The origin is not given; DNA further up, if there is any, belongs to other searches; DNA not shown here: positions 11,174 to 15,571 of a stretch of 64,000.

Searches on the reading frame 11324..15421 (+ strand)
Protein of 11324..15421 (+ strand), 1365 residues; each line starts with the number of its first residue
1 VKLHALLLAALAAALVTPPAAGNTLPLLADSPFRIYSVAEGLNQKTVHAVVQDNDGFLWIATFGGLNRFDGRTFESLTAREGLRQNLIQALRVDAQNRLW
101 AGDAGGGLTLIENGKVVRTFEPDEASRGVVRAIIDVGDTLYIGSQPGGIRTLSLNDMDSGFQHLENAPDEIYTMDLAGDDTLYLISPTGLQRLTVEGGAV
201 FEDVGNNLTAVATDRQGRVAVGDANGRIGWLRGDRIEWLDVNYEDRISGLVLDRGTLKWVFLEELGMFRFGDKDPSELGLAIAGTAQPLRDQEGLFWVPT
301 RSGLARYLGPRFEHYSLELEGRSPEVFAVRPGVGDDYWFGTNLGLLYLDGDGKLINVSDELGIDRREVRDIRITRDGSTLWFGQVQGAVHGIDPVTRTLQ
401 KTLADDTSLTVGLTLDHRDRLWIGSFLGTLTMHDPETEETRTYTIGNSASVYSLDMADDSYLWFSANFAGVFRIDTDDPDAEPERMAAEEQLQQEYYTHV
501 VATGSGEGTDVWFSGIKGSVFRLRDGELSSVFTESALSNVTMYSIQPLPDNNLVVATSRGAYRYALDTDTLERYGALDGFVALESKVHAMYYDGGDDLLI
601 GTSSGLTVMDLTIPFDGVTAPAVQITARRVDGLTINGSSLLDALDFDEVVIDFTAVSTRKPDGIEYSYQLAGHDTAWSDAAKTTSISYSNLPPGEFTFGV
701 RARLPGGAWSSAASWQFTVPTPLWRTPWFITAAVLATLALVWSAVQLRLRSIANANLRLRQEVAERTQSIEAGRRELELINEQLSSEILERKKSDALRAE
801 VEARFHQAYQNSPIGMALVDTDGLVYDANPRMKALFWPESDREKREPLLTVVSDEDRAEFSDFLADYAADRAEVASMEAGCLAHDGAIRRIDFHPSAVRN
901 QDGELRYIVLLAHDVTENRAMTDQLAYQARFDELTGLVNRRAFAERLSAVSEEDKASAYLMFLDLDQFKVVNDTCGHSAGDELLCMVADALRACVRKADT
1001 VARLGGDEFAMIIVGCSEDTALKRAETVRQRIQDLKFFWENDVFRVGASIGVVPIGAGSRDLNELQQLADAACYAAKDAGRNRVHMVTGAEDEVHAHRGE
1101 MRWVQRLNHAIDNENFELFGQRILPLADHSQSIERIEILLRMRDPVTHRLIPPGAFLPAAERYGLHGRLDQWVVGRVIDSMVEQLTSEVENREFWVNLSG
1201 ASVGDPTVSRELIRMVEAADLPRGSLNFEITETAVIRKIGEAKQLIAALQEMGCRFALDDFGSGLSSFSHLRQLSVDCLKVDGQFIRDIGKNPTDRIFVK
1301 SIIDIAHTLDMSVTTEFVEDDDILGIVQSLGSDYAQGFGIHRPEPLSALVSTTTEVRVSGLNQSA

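Call 66: find_related_loci(query=window:11324-15421:+, collection=metagenome_contigs, flank=10000)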
Query window:11324-15421:+ (1365 aa) in metagenome_contigs; peptide patterns used: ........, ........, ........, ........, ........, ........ (x = any residue, [..] = any of these).
113 stretches matched a pattern; 68 encode a relative of the query (tblastn E <= 1e-3); 68 distinct loci.
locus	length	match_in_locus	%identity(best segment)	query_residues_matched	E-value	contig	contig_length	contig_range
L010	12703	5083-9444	29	36-1343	4e-49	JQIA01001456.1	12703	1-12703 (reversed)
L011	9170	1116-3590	23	2-825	3e-36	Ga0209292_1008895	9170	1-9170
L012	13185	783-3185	23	33-780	2e-31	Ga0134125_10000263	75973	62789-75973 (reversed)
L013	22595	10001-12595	25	9-837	1e-29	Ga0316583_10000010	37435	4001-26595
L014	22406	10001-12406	22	33-780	1e-29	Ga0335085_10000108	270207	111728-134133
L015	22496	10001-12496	23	3-768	4e-28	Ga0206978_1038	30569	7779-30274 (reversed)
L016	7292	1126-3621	23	3-768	3e-28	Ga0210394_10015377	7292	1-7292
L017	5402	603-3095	24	3-768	8e-28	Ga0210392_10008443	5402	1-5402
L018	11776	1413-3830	24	48-770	1e-26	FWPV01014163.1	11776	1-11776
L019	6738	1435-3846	24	40-803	7e-27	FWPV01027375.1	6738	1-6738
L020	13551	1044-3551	21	6-782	1e-24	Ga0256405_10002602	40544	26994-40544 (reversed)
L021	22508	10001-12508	21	6-782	1e-24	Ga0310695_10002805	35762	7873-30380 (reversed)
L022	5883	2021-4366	21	33-788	9e-22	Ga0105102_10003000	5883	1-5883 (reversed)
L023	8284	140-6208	23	26-793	2e-19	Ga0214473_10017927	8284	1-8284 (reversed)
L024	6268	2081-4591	21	25-762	3e-19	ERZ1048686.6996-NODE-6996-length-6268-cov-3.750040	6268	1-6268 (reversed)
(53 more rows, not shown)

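Call 76: search_protein_families(library=ncbifam, proteins=[window:11324-15421:+], max_evalue=0.00001)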
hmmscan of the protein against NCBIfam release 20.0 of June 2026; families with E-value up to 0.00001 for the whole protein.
window:11324-15421:+ (1365 aa): 31 families (the best 25 are shown)
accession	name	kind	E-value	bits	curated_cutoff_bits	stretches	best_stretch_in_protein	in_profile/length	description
NF007298.0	PRK09776.1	equivalog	6.7e-122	408.4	1135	1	876-1353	629-1106/1111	diguanylate cyclase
NF045675.1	PhdiestaseDibA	equivalog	1.2e-80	271.6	980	1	897-1348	171-620/623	phosphodiesterase DibA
NF007474.0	PRK10060.1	equivalog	5e-74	249.7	782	1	905-1348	213-649/663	cyclic di-GMP phosphodiesterase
NF053781.1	cdiGMPphdstlr2612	equivalog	1.5e-68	231.6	1600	1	787-1351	699-1263/1268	Tlr1612 family c-di-GMP phosphodiesterase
NF045673.1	c-di-GMPRcptLapD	equivalog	2.6e-61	207.8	1020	1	916-1345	223-646/647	cyclic di-GMP receptor LapD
NF052458.1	PhdiestGepA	equivalog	1.1e-57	195.9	1200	1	919-1347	415-835/840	phosphodiesterase GepA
NF008467.0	PRK11359.1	equivalog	4.9e-49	167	857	1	910-1346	360-785/800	oxygen-sensing cyclic-di-GMP phosphodiesterase DosP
TIGR00254.1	GGDEF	domain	1.7e-41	141.7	37.4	1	926-1086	2-166/168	diguanylate cyclase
NF007423.1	PRK09966.1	equivalog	7.9e-40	136.9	325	1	921-1077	231-390/390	diguanylate cyclase DgcN/YfiN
NF038266.1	diguan_SiaD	equivalog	7.1e-39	133.7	290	1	919-1084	84-252/252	biofilm regulation diguanylate cyclase SiaD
NF008281.1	PRK11059.1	equivalog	1.3e-38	132.7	663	1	914-1339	205-625/633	RNase E specificity factor CsrD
NF008807.1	PRK11829.1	equivalog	1.4e-38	132.5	733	1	929-1340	243-649/670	biofilm formation regulator HmsP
NF007380.0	PRK09894.1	equivalog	1.4e-35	123.1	256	1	924-1088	124-288/296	diguanylate cyclase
NF007135.0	PRK09581.1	equivalog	5.4e-35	121.1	474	1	924-1086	287-454/457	PleD family two-component system response regulator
NF011955.1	PRK15426.1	equivalog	1.6e-33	115.7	408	1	913-1086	382-560/564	cellulose biosynthesis regulator diguanylate cyclase DgcQ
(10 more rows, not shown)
